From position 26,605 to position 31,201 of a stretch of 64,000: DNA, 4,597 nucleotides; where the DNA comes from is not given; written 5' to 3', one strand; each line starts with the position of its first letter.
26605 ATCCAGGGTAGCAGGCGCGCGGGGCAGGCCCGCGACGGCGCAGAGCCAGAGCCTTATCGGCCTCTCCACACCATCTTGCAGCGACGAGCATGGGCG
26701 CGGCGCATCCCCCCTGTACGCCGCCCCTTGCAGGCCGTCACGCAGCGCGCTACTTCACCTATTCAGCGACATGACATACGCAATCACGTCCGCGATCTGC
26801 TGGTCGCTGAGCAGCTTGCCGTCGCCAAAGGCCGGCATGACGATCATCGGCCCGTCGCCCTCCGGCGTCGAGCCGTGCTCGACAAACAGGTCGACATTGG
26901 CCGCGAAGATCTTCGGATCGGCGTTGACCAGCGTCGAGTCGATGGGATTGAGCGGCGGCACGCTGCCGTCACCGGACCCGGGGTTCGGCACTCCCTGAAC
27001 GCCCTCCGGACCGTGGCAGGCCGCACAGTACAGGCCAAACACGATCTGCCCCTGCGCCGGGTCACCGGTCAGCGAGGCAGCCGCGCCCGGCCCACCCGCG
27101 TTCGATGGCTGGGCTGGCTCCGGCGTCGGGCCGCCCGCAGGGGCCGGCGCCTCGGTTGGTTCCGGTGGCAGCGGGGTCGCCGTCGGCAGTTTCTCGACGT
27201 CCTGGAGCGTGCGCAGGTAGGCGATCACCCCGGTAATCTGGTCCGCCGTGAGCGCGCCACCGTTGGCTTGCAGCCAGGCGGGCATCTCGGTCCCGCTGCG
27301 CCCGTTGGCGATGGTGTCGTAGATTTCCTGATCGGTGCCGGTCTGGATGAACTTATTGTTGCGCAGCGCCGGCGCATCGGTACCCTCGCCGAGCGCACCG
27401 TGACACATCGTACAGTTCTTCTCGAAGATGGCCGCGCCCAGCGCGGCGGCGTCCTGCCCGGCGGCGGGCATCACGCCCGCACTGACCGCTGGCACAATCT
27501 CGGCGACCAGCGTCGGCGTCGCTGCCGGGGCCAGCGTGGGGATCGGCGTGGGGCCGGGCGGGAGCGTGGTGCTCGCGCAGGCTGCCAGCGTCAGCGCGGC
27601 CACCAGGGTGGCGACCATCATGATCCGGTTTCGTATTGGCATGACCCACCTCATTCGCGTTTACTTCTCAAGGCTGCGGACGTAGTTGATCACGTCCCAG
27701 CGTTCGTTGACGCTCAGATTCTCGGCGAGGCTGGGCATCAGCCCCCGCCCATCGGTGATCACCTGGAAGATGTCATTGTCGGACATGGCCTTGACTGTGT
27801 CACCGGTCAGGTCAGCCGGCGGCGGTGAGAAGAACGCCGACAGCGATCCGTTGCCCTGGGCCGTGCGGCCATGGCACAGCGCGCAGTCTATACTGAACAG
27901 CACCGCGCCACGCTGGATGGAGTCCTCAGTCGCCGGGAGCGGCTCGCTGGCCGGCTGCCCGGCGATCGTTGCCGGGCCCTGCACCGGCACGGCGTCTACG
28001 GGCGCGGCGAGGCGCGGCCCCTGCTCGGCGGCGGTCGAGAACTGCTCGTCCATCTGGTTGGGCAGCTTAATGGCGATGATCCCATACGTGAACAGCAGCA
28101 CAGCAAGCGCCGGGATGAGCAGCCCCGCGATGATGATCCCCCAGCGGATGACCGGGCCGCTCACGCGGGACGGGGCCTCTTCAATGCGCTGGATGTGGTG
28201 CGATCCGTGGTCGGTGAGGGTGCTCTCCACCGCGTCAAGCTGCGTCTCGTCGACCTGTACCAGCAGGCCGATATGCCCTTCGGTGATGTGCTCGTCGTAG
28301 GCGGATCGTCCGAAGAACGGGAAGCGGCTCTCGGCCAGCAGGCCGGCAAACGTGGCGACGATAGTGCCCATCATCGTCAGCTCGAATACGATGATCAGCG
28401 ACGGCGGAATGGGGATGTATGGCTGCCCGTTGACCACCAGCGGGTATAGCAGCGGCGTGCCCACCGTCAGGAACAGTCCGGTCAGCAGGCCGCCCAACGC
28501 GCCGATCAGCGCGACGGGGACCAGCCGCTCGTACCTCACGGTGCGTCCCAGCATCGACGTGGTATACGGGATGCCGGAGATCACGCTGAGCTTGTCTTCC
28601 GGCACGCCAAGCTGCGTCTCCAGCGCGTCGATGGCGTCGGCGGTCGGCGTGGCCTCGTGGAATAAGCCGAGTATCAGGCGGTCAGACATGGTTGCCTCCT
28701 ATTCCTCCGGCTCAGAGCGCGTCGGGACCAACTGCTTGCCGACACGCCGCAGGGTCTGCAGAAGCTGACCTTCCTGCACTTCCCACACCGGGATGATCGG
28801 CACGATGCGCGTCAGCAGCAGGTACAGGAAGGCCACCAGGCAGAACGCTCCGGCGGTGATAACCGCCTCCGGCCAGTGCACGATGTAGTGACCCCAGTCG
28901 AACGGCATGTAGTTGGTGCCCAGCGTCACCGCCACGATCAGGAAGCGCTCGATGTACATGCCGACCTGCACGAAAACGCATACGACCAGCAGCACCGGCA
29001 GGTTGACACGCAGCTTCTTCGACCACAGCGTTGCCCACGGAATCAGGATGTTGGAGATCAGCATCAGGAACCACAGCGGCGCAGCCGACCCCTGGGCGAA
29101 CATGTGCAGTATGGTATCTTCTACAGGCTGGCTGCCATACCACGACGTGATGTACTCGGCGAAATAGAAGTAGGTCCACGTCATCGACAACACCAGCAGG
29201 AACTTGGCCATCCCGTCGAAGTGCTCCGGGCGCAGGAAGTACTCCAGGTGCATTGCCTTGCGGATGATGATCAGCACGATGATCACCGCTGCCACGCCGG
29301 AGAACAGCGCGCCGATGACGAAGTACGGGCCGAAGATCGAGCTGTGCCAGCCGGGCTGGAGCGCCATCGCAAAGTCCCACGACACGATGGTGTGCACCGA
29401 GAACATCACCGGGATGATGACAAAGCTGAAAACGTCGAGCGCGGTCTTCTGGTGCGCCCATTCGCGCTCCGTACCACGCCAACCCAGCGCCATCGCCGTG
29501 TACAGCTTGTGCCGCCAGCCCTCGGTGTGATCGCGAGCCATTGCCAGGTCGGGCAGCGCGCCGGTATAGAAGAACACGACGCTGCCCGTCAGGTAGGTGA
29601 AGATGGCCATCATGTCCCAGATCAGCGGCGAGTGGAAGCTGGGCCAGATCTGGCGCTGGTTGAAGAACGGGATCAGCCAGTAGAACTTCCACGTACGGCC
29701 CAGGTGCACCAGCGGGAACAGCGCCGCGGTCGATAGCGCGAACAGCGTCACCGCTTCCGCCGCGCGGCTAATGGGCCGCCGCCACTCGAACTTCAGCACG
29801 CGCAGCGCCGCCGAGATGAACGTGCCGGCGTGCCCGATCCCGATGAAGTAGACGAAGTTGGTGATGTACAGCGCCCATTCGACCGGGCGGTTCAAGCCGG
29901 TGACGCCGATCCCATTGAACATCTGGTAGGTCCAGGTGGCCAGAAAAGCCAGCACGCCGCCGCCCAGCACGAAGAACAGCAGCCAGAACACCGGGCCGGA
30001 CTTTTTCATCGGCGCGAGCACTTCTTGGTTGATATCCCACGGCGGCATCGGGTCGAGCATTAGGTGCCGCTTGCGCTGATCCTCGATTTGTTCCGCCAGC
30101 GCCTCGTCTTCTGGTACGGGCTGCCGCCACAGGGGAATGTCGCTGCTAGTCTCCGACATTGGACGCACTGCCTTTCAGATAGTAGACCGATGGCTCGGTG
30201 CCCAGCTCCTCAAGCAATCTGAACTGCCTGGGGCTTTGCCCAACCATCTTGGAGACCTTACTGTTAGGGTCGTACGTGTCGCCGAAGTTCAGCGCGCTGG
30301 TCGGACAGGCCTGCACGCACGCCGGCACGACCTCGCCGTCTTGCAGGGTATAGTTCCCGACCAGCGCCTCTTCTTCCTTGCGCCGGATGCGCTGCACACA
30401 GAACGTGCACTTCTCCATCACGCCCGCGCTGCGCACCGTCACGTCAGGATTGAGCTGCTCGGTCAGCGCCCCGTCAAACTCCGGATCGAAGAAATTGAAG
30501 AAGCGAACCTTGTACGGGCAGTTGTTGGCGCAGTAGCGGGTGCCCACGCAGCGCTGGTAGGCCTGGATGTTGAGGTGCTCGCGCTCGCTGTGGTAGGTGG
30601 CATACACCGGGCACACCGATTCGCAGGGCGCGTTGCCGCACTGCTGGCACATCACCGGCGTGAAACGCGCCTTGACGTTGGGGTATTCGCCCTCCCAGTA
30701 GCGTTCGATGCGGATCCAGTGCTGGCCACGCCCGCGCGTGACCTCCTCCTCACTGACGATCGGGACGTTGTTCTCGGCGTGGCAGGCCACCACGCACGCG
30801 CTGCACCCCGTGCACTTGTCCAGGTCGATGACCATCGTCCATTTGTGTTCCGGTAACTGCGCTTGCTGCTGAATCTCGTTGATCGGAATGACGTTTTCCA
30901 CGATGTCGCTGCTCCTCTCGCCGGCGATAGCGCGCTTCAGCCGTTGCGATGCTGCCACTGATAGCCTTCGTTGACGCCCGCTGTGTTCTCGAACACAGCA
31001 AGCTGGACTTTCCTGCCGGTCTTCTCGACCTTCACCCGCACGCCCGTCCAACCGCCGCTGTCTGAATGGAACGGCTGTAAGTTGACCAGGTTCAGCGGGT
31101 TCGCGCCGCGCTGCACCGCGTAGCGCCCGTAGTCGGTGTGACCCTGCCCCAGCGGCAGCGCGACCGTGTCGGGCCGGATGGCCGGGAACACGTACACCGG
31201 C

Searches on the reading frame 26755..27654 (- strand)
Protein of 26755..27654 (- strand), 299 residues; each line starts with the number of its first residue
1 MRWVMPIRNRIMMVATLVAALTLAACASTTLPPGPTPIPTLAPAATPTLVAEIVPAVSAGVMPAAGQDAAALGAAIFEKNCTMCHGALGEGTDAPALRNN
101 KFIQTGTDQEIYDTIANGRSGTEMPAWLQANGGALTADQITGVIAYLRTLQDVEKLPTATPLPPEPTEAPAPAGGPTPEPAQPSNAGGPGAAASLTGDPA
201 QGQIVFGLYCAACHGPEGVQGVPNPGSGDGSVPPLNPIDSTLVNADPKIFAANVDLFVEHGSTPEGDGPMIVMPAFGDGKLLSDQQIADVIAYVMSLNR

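Call 56: search_protein_families(library=pfam, proteins=[window:26755-27654:-], max_evalue=0.0001)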
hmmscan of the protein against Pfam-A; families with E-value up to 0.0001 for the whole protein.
window:26755-27654:- (299 aa): 2 families
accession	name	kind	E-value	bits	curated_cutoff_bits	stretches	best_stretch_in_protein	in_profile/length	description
PF00034.26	Cytochrom_C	-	5.9e-23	82.4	21.3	2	70-150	1-89/90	Cytochrome c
PF13442.11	Cytochrome_CBB3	-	7.1e-23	81.2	27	2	69-147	2-68/68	Cytochrome C oxidase, cbb3-type, subunit III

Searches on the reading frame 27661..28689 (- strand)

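Call 56: search_protein_families(library=pfam, proteins=[window:27661-28689:-], max_evalue=0.0001)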
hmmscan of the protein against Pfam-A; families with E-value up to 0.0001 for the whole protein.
window:27661-28689:- (342 aa): 3 families
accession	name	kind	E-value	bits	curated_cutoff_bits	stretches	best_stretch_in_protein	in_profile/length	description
PF11821.13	ActD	-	4.9e-22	78.8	25.7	1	6-167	3-169/170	Alternative complex III, ActD subunit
PF13442.11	Cytochrome_CBB3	-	8e-12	45.8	27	1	258-337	3-68/68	Cytochrome C oxidase, cbb3-type, subunit III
PF00034.26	Cytochrom_C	-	8.1e-06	27.5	21.3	1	259-340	2-89/90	Cytochrome c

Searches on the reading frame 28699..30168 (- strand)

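Call 56: search_protein_families(library=pfam, proteins=[window:28699-30168:-], max_evalue=0.0001)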
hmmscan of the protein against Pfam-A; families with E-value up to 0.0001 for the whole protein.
window:28699-30168:- (489 aa): 1 family
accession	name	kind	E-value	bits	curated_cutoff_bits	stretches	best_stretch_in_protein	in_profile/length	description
PF03916.19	NrfD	-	8e-18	65.5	25.8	1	89-413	2-306/313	Polysulphide reductase, NrfD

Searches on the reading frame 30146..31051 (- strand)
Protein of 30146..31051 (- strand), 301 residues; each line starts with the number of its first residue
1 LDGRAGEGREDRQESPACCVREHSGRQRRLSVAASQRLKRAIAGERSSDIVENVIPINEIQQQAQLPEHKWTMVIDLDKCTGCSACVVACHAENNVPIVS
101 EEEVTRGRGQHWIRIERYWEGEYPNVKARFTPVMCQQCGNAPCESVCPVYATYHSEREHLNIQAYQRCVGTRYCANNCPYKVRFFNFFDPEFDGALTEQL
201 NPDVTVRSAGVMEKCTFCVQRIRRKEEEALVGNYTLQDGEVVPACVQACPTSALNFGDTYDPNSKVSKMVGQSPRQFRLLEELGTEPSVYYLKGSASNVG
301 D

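Call 56: search_protein_families(library=pfam, proteins=[window:30146-31051:-], max_evalue=0.0001)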
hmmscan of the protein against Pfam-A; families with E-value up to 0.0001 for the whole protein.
window:30146-31051:- (301 aa): 9 families
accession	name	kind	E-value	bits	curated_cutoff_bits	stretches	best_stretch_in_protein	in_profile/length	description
PF12838.12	Fer4_7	-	2.3e-13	50.8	27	2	79-149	1-50/52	4Fe-4S dicluster domain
PF13247.11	Fer4_11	-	3.1e-12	47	26.2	1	127-186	2-62/100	4Fe-4S dicluster domain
PF13183.11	Fer4_8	-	7.4e-09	36.5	27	0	77-149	2-66/68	4Fe-4S dicluster domain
PF13237.11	Fer4_10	-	9e-08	32.4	25.5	0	73-148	2-53/53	4Fe-4S dicluster domain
PF12837.12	Fer4_6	-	1.4e-07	31.6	25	0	73-92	2-21/24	4Fe-4S binding domain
PF13187.11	Fer4_9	-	1.5e-06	28.5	27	0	79-149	1-49/52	4Fe-4S dicluster domain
PF12797.12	Fer4_2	-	2.5e-06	27.5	24.5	1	71-92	1-22/22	4Fe-4S binding domain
PF13484.11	Fer4_16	-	5e-05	24.4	30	0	244-268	7-32/66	4Fe-4S double cluster binding domain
PF00037.32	Fer4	-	6.7e-05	23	21.1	0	74-90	2-18/24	4Fe-4S binding domain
